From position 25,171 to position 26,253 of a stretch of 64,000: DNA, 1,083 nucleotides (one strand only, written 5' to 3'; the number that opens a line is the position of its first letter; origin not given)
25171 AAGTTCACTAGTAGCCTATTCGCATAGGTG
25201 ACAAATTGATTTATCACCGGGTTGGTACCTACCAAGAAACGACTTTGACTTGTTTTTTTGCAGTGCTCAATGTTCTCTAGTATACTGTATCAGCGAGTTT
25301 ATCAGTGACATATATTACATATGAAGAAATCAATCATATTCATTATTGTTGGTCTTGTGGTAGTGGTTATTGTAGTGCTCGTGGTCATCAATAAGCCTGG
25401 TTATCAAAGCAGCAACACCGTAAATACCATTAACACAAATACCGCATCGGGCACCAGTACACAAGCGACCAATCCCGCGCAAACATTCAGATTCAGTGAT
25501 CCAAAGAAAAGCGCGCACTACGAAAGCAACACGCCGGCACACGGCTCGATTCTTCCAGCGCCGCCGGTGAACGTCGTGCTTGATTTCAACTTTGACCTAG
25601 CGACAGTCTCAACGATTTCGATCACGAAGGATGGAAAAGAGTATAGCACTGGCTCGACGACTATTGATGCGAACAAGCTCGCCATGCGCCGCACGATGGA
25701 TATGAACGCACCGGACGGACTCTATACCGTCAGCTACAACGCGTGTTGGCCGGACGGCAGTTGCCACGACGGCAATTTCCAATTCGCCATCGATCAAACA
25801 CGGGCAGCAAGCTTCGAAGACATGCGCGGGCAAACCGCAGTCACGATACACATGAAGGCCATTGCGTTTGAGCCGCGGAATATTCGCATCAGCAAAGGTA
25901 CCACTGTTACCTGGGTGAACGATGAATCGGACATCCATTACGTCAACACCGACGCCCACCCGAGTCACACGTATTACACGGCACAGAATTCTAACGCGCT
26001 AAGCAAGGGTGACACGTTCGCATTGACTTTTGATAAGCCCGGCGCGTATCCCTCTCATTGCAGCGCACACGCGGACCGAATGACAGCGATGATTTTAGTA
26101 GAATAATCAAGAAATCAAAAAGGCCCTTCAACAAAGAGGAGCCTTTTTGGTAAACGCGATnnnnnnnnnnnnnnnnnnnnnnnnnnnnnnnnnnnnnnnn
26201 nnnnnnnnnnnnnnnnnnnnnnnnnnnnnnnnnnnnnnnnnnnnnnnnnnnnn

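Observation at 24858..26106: Copper module: cutA next to a secreted CopC-cupredoxin fusion protein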

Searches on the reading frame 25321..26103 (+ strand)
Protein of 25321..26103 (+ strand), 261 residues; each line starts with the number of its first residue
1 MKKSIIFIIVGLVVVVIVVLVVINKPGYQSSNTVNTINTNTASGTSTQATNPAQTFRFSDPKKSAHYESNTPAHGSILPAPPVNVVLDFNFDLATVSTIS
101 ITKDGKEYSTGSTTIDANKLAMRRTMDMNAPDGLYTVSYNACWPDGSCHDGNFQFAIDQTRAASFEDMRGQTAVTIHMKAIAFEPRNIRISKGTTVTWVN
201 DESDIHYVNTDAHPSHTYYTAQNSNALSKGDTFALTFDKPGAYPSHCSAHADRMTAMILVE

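Call 3: search_protein_families(library=pfam, proteins=[window:25321-26103:+], max_evalue=1)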
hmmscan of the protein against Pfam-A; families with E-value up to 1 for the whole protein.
window:25321-26103:+ (261 aa): 5 families
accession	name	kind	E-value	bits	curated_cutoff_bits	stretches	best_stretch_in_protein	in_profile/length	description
PF00127.26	Copper-bind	-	2.8e-11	44.1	21.2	1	173-261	4-99/99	Copper binding proteins, plastocyanin/azurin family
PF04234.18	CopC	-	6.6e-11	43.5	23.3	1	66-157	3-92/92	CopC domain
PF13473.12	Cupredoxin_1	-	6.6e-07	29.7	27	1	169-260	18-104/104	Cupredoxin-like domain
PF21827.1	New_glue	-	0.015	15.5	31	1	12-55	8-50/94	New glue protein family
PF02897.21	Peptidase_S9_N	-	0.056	12.6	24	1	140-224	115-202/414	Prolyl oligopeptidase, N-terminal beta-propeller domain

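Call 4: search_protein_families(library=ncbifam, proteins=[window:25321-26103:+], max_evalue=1)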
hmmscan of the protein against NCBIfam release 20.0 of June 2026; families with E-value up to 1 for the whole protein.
window:25321-26103:+ (261 aa): 12 families
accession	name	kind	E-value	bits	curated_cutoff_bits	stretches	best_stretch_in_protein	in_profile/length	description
TIGR02656.1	cyanin_plasto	equivalog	2.7e-09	37.3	87.85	1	179-252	10-89/99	plastocyanin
TIGR03102.1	halo_cynanin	subfamily_domain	6.5e-09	35.9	93.8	1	165-256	15-110/115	halocyanin domain-containing protein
TIGR02657.1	amicyanin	equivalog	3.5e-08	33.7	110.2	1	181-251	6-74/83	amicyanin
NF033814.1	copper_CopC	equivalog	4.4e-06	27.1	95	1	65-157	12-106/107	copper homeostasis periplasmic binding protein CopC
TIGR02375.1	pseudoazurin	equivalog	5.4e-05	22.9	109.85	1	180-258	9-84/116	pseudoazurin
NF052435.1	BamI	equivalog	0.0014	18.5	180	1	1-73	1-73/226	biofilm-associated metzincin protease inhibitor BamI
TIGR04246.1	nitrous_NosZ_Gp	equivalog_domain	0.0037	15.6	625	1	169-250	480-566/578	Sec-dependent nitrous-oxide reductase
NF051440.1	CuResCopIPSEAE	equivalog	0.011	15.5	280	1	170-209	39-80/180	copper-resistant cuproprotein CopI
NF006283.1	PRK08455.1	equivalog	0.053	13.2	187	1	2-54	16-66/182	flagellar basal body-associated protein FliL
TIGR03094.1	sulfo_cyanin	equivalog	0.1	12.1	168.4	1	2-75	2-70/195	sulfocyanin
TIGR01655.1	yxeA_fam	subfamily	0.19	12.3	29.65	1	3-56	2-57/114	YxeA family protein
NF053815.1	teico_TcaA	equivalog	0.27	10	550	1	5-47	57-99/463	membrane-associated protein TcaA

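Call 5: find_homologous_proteins(query=window:25321-26103:+, max_evalue=0.001)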
Query window:25321-26103:+ (261 aa): 913 proteins with E <= 0.001 among 1457 candidates; the best 120 are listed.
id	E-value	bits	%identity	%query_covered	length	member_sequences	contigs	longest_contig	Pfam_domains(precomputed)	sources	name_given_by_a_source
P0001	5.3e-171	585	100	100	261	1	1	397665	PF00127.27,PF13473.13,PF04234.19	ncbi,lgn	-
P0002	7.8e-123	427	55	90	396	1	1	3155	PF00127.27,PF04234.19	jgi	-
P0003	5.7e-98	346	67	80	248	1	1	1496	PF00127.27,PF13473.13,PF04234.19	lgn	-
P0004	2.6e-97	343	59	99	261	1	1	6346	PF00127.27,PF13473.13,PF04234.19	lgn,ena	-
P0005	5.4e-96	339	70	78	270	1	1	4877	PF00127.27,PF13473.13,PF04234.19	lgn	-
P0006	1.9e-95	337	56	100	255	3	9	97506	PF00127.27,PF13473.13,PF04234.19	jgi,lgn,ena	-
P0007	2.1e-95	337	58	99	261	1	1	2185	PF00127.27,PF13473.13,PF04234.19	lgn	-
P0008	2.3e-95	337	63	87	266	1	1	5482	PF00127.27,PF13473.13,PF04234.19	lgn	-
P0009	5.3e-95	336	59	100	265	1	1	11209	PF00127.27,PF13473.13,PF04234.19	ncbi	-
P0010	6.2e-95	336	54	79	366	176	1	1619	PF00127.27,PF13473.13,PF04234.19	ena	-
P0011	1.4e-94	334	69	78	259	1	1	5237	PF00127.27,PF13473.13,PF04234.19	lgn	-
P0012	1.7e-94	334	57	99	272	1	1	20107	PF00127.27,PF13473.13,PF04234.19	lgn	-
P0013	1.1e-93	331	56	98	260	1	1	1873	PF00127.27,PF13473.13,PF04234.19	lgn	-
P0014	1.3e-93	331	57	98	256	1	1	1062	PF00127.27,PF13473.13,PF04234.19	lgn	-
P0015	1.9e-93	331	58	100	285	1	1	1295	PF00127.27,PF13473.13,PF04234.19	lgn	-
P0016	2.6e-93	330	58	96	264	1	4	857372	PF00127.27,PF13473.13,PF04234.19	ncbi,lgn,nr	ncbi:MAG: copper resistance protein CopC [Candidatus Kerfeldbacteria bacterium]|nr:copper resistance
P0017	5.7e-93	329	59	98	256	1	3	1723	PF00127.27,PF13473.13,PF04234.19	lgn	-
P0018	6.0e-93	329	57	97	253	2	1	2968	PF00127.27,PF13473.13,PF04234.19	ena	-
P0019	6.3e-93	329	59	98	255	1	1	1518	PF00127.27,PF13473.13,PF04234.19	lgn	-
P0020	9.5e-93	328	58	99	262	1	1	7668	PF00127.27,PF13473.13,PF04234.19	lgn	-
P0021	9.6e-93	328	66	86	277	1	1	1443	PF00127.27,PF04234.19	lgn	-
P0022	1.1e-92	328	56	98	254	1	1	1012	PF00127.27,PF13473.13,PF04234.19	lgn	-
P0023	1.2e-92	328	58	98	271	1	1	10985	PF00127.27,PF13473.13,PF04234.19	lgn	-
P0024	1.5e-92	328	57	100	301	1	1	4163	PF00127.27,PF13473.13,PF04234.19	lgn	-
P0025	2.3e-92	327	56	100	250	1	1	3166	PF00127.27,PF13473.13,PF04234.19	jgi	jgi:plastocyanin/methionine-rich copper-binding protein CopC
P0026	2.4e-92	327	56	100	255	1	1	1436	PF00127.27,PF13473.13,PF04234.19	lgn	-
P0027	2.9e-92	327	59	99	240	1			PF00127.27,PF13473.13,PF04234.19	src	-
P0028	3.1e-92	327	57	99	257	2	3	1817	PF00127.27,PF04234.19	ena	-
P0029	3.2e-92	327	64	79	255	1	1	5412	PF00127.27,PF13473.13,PF04234.19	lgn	-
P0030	3.4e-92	327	58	100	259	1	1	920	PF00127.27,PF13473.13,PF04234.19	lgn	-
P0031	3.8e-92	327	59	100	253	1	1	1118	PF00127.27,PF13473.13,PF04234.19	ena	-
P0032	4.0e-92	326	54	100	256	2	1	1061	PF00127.27,PF13473.13,PF04234.19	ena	-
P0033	4.2e-92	326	59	100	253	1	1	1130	PF00127.27,PF13473.13,PF04234.19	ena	-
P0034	4.3e-92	326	57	100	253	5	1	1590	PF00127.27,PF13473.13,PF04234.19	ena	-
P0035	5.7e-92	326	53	100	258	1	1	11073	PF00127.27,PF04234.19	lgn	-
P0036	6.8e-92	326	54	98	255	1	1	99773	PF00127.27,PF13473.13,PF04234.19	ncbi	-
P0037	6.9e-92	326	60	90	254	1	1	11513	PF00127.27,PF13473.13,PF04234.19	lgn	-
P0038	9.0e-92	325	58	100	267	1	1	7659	PF00127.27,PF13473.13,PF04234.19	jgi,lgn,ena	-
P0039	9.1e-92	325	58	97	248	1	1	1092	PF00127.27,PF13473.13,PF04234.19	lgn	-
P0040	1.0e-91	325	59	86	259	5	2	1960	PF00127.27,PF13473.13,PF04234.19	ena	-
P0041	1.1e-91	325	54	100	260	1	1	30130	PF00127.27,PF13473.13,PF04234.19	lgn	-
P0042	1.1e-91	325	64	85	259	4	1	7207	PF00127.27,PF13473.13,PF04234.19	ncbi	-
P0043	1.4e-91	325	57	100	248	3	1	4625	PF00127.27,PF13473.13,PF04234.19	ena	-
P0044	1.5e-91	325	55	95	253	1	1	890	PF00127.27,PF13473.13,PF04234.19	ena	-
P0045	1.5e-91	325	59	97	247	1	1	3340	PF00127.27,PF13473.13,PF04234.19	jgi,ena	-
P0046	2.7e-91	324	63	84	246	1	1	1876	PF00127.27,PF13473.13,PF04234.19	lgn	-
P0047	2.7e-91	324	65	83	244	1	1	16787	PF00127.27,PF13473.13,PF04234.19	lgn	-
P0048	2.8e-91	324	67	78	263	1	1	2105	PF00127.27,PF13473.13,PF04234.19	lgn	-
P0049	3.3e-91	323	63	80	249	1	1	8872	PF00127.27,PF13473.13,PF04234.19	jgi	jgi:plastocyanin/methionine-rich copper-binding protein CopC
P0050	3.7e-91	323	56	99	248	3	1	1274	PF00127.27,PF04234.19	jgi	jgi:plastocyanin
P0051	4.2e-91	323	62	85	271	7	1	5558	PF00127.27,PF13473.13,PF04234.19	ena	-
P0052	4.3e-91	323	68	78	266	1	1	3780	PF00127.27,PF13473.13,PF04234.19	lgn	-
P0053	4.4e-91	323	63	85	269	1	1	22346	PF00127.27,PF13473.13,PF04234.19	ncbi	-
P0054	5.2e-91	323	57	99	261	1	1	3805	PF00127.27,PF13473.13,PF04234.19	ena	-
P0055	7.0e-91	322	62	86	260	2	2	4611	PF00127.27,PF13473.13,PF04234.19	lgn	-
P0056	7.4e-91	322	55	94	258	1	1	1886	PF00127.27,PF13473.13,PF04234.19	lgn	-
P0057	7.7e-91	322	55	100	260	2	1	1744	PF00127.27,PF13473.13,PF04234.19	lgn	-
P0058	7.9e-91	322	55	97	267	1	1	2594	PF00127.27,PF13473.13,PF04234.19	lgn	-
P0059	8.8e-91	322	57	100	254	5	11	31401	PF00127.27,PF13473.13,PF04234.19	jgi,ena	-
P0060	9.3e-91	322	65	82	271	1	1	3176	PF00127.27,PF13473.13,PF04234.19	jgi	jgi:plastocyanin/methionine-rich copper-binding protein CopC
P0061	9.9e-91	322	56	100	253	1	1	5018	PF00127.27,PF13473.13,PF04234.19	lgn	-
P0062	1.0e-90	322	57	98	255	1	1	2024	PF00127.27,PF13473.13,PF04234.19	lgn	-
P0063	1.2e-90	322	63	81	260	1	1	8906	PF00127.27,PF13473.13,PF04234.19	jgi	jgi:plastocyanin/methionine-rich copper-binding protein CopC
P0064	1.2e-90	322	70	77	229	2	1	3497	PF00127.27,PF13473.13,PF04234.19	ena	-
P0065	1.3e-90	321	58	100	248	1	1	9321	PF00127.27,PF13473.13,PF04234.19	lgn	-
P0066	1.4e-90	321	59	96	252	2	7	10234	PF00127.27,PF13473.13,PF04234.19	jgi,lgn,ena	-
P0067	1.5e-90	321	57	93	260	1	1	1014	PF00127.27,PF13473.13,PF04234.19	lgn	-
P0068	1.6e-90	321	56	100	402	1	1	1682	PF00127.27,PF13473.13,PF04234.19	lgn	-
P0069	2.2e-90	321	60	86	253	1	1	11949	PF00127.27,PF13473.13,PF04234.19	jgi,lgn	-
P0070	2.4e-90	321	63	82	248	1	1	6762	PF00127.27,PF13473.13,PF04234.19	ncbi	-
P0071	3.0e-90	320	56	96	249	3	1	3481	PF00127.27,PF13473.13,PF04234.19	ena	-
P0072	3.1e-90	320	65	79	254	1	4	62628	PF00127.27,PF13473.13,PF04234.19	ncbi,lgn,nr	ncbi:cupredoxin domain-containing protein [Candidatus Microgenomates bacterium]|nr:cupredoxin domain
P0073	4.0e-90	320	54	100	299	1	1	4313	PF00127.27,PF13473.13,PF04234.19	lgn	-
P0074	4.2e-90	320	57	98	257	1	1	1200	PF00127.27,PF13473.13,PF04234.19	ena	-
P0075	4.2e-90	320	65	78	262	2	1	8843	PF00127.27,PF13473.13,PF04234.19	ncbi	-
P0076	4.5e-90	320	65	80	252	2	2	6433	PF00127.27,PF13473.13,PF04234.19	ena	-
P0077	4.9e-90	320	53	99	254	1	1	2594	PF00127.27,PF13473.13,PF04234.19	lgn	-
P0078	5.5e-90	319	63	81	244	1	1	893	PF00127.27,PF13473.13,PF04234.19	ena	-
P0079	6.0e-90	319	56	98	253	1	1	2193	PF00127.27,PF13473.13,PF04234.19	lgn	-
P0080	7.3e-90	319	55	100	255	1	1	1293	PF00127.27,PF13473.13,PF04234.19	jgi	jgi:plastocyanin/methionine-rich copper-binding protein CopC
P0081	7.5e-90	319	62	85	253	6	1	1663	PF00127.27,PF13473.13,PF04234.19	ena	-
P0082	8.1e-90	319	55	100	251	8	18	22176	PF00127.27,PF13473.13,PF04234.19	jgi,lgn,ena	-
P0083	8.5e-90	319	55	99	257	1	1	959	PF00127.27,PF13473.13,PF04234.19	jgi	jgi:plastocyanin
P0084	9.6e-90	319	61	84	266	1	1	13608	PF00127.27,PF13473.13,PF04234.19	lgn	-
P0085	1.1e-89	318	57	100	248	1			PF00127.27,PF13473.13,PF04234.19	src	-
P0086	1.1e-89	318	58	96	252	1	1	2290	PF00127.27,PF13473.13,PF04234.19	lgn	-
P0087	1.2e-89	318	55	98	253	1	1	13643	PF00127.27,PF13473.13,PF04234.19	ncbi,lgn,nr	ncbi:cupredoxin domain-containing protein [Candidatus Curtissbacteria bacterium]|nr:cupredoxin domai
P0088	1.4e-89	318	56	100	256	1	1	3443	PF00127.27,PF13473.13,PF04234.19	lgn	-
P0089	2.0e-89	318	61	89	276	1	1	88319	PF00127.27,PF13473.13,PF04234.19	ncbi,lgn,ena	-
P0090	2.8e-89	317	55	100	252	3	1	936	PF00127.27,PF13473.13,PF04234.19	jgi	jgi:plastocyanin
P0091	3.2e-89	317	56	97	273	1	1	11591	PF00127.27,PF13473.13,PF04234.19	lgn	-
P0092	3.3e-89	317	57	97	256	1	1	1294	PF00127.27,PF13473.13,PF04234.19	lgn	-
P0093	4.1e-89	317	53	100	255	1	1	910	PF00127.27,PF13473.13,PF04234.19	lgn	-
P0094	4.2e-89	317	61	86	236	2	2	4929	PF00127.27,PF13473.13,PF04234.19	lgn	-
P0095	4.6e-89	316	56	96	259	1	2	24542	PF00127.27,PF13473.13,PF04234.19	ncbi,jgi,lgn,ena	ncbi:MAG TPA: plastocyanin/azurin family copper-binding protein [Candidatus Saccharimonadales bacter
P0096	4.6e-89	316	55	100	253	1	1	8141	PF00127.27,PF13473.13,PF04234.19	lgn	-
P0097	5.0e-89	316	62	85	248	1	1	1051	PF00127.27,PF13473.13,PF04234.19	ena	-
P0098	5.4e-89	316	59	91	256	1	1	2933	PF00127.27,PF13473.13,PF04234.19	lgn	-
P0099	5.5e-89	316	56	97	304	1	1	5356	PF00127.27,PF13473.13,PF04234.19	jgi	jgi:plastocyanin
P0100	5.5e-89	316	54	95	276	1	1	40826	PF00127.27,PF13473.13,PF04234.19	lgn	-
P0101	5.7e-89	316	55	98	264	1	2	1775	PF00127.27,PF13473.13,PF04234.19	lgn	-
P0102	5.8e-89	316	56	96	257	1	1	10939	PF00127.27,PF13473.13,PF04234.19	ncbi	-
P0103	6.5e-89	316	53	100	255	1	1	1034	PF00127.27,PF13473.13,PF04234.19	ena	-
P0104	7.1e-89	316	66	79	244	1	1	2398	PF00127.27,PF13473.13,PF04234.19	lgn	-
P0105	7.4e-89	316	59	86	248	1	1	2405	PF00127.27,PF13473.13,PF04234.19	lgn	-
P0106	9.4e-89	315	56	94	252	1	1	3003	PF00127.27,PF13473.13,PF04234.19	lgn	-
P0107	9.7e-89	315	62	79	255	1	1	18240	PF00127.27,PF13473.13,PF04234.19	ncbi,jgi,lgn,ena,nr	ncbi:MAG TPA: plastocyanin/azurin family copper-binding protein [Verrucomicrobiae bacterium]|nr:plas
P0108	1.0e-88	315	56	95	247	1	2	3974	PF00127.27,PF13473.13,PF04234.19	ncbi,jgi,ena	-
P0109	1.2e-88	315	64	82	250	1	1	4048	PF00127.27,PF13473.13,PF04234.19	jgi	-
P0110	1.2e-88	315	55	100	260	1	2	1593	PF00127.27,PF13473.13,PF04234.19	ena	-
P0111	1.2e-88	315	58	88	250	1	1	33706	PF00127.27,PF04234.19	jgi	jgi:plastocyanin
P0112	1.3e-88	315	52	100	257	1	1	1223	PF00127.27,PF13473.13,PF04234.19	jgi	jgi:plastocyanin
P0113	1.4e-88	315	63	79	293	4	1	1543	PF00127.27,PF13473.13,PF04234.19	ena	-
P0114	1.4e-88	315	54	100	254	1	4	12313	PF00127.27,PF13473.13,PF04234.19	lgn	-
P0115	1.4e-88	315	64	82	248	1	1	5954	PF00127.27,PF13473.13,PF04234.19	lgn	-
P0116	1.5e-88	315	62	77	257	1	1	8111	PF00127.27,PF13473.13,PF04234.19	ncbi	-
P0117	1.5e-88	315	67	77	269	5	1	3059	PF00127.27,PF13473.13,PF04234.19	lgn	-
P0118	1.6e-88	315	56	97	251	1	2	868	PF00127.27,PF13473.13,PF04234.19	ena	-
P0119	1.6e-88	315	54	99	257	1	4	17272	PF00127.27,PF13473.13,PF04234.19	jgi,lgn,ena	-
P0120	1.6e-88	315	59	90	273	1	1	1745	PF00127.27,PF13473.13,PF04234.19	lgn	-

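Call 6: search_solved_structures(query=window:25321-26103:+, max_evalue=1, show_alignments=4)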
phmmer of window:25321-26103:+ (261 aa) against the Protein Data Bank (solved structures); distinct sequences matched with E-value up to 1: 64 (the best 60 are shown).
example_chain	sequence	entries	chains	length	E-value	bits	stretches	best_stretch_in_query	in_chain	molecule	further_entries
1bxu_A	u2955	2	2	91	1.8e-09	40.9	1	180-252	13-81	PLASTOCYANIN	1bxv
5fc9_A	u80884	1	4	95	2.5e-08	37.2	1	183-254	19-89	Blue (Type 1) copper domain protein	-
1pcs_A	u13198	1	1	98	1.7e-07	34.5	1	179-252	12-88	PLASTOCYANIN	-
1m9w_A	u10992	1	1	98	1.7e-06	31.2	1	179-252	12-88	plastocyanin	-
1sf3_A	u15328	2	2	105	2e-06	31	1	172-252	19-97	Amicyanin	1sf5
1j5c_A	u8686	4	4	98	2.2e-06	30.9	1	179-252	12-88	PLASTOCYANIN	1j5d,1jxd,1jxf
9cck_A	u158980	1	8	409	4.9e-06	29.7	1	182-251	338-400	Copper-containing nitrite reductase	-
2qdv_A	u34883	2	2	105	7.1e-06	29.2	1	172-252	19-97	Amicyanin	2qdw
3ply_A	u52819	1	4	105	7.7e-06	29.1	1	172-252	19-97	Amicyanin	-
3rym_A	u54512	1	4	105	8.6e-06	28.9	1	172-254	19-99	Amicyanin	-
1mda_A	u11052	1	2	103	9.3e-06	28.8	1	172-252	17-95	AMICYANIN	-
1aac_A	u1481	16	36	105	9.6e-06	28.8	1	172-252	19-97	AMICYANIN | PROTEIN (AMICYANIN)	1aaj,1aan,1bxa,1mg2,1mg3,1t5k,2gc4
2idt_A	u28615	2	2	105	9.8e-06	28.7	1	172-253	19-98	Amicyanin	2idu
2gb2_A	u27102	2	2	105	1.3e-05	28.3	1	172-252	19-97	Amicyanin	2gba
1sfd_A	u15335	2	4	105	1.3e-05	28.3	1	172-252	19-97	Amicyanin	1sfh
6nfq_A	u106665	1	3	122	6.9e-05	26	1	64-157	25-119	CopC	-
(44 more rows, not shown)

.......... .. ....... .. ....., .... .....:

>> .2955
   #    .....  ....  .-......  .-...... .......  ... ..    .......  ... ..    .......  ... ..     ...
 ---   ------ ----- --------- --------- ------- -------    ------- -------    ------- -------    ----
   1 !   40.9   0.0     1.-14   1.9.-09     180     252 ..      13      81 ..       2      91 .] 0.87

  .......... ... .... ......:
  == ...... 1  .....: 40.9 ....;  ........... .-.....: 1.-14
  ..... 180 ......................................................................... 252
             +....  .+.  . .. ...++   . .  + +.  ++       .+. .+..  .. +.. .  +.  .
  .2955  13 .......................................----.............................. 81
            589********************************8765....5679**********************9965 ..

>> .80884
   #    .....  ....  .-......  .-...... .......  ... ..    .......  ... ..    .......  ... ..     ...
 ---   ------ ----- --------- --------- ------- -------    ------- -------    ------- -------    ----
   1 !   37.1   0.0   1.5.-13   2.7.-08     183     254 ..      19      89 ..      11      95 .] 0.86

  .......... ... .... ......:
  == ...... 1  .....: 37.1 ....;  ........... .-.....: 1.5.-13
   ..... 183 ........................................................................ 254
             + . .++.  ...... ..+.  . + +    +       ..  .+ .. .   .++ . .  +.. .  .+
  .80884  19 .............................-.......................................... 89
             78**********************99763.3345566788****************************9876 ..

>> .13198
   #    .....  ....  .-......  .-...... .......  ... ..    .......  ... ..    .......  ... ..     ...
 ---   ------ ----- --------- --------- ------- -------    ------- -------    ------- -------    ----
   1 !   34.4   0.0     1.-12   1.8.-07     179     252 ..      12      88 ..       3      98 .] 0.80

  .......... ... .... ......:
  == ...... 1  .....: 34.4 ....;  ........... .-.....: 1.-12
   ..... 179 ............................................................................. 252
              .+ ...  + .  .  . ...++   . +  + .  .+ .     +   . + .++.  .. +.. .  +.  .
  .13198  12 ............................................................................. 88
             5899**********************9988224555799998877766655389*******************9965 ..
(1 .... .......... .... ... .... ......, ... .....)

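Call 11: find_encoding_contigs(protein=P0016, flank=6000, max_places=2)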
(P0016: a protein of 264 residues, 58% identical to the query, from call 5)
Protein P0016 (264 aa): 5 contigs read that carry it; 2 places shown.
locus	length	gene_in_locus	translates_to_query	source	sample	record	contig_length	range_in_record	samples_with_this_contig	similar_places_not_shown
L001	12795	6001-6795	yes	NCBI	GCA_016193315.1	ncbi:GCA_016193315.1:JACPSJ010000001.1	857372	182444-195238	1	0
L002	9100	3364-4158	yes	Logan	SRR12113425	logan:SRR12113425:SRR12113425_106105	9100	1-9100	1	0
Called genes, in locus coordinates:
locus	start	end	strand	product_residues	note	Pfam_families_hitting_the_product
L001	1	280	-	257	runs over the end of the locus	-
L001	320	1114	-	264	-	-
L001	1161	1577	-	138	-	-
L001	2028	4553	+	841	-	PF21623:HK_sensor_dom_bact (weak), PF00672:HAMP, PF00989:PAS, PF08448:PAS_4, PF13426:PAS_9, PF00512:HisKA, PF02518:HATPase_c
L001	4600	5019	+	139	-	PF00072:Response_reg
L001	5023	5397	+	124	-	PF00072:Response_reg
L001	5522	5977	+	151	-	PF10604:Polyketide_cyc2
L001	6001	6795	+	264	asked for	PF04234:CopC, PF13473:Cupredoxin_1 (weak), PF00127:Copper-bind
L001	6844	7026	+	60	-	-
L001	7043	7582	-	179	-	PF01625:PMSR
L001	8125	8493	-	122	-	-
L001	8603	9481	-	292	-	PF02353:CMAS, PF13489:Methyltransf_23, PF01209:Ubie_methyltran (faint), PF13847:Methyltransf_31, PF08241:Methyltransf_11, PF08242:Methyltransf_12, PF13649:Methyltransf_25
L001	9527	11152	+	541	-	PF00171:Aldedh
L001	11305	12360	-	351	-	PF00437:T2SSE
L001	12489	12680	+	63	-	PF18898:DUF5654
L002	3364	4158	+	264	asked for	PF04234:CopC, PF13473:Cupredoxin_1 (weak), PF00127:Copper-bind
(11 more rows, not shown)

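Call 12: find_encoding_contigs(protein=P0036, flank=6000, max_places=2)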
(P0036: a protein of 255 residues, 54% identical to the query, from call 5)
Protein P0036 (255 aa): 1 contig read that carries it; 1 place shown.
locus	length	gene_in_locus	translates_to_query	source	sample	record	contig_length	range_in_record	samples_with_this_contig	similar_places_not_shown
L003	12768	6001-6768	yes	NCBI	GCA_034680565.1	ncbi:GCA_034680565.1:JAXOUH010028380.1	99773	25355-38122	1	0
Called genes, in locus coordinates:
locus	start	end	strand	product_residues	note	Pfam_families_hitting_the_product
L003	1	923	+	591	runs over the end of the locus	PF01807:Zn_ribbon_DnaG, PF08275:DNAG_N, PF01751:Toprim, PF13155:Toprim_2, PF13662:Toprim_4, PF10410:DnaB_bind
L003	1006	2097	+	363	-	PF03979:Sigma70_r1_1, PF00140:Sigma70_r1_2, PF04542:Sigma70_r2, PF04539:Sigma70_r3, PF04545:Sigma70_r4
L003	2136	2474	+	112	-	-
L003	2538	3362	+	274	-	PF12146:Hydrolase_4 (weak), PF12697:Abhydrolase_6, PF00561:Abhydrolase_1, PF20408:Abhydrolase_11 (faint)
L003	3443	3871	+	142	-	PF00903:Glyoxalase, PF06983:3-dmu-9_3-mt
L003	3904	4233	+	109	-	PF13376:OmdA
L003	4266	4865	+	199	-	PF01872:RibD_C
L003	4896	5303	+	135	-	PF06983:3-dmu-9_3-mt, PF00903:Glyoxalase (weak)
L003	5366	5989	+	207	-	-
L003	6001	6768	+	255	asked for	PF04234:CopC, PF13473:Cupredoxin_1, PF00127:Copper-bind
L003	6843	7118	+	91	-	-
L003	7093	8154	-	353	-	PF01757:Acyl_transf_3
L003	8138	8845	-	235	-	PF00657:Lipase_GDSL, PF13472:Lipase_GDSL_2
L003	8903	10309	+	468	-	PF00929:RNase_T, PF01612:DNA_pol_A_exo1 (weak), PF13482:RNase_H_2 (faint), PF01541:GIY-YIG, PF27096:UvrC_M, PF27115:Cho_C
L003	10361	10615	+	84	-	PF04226:Transgly_assoc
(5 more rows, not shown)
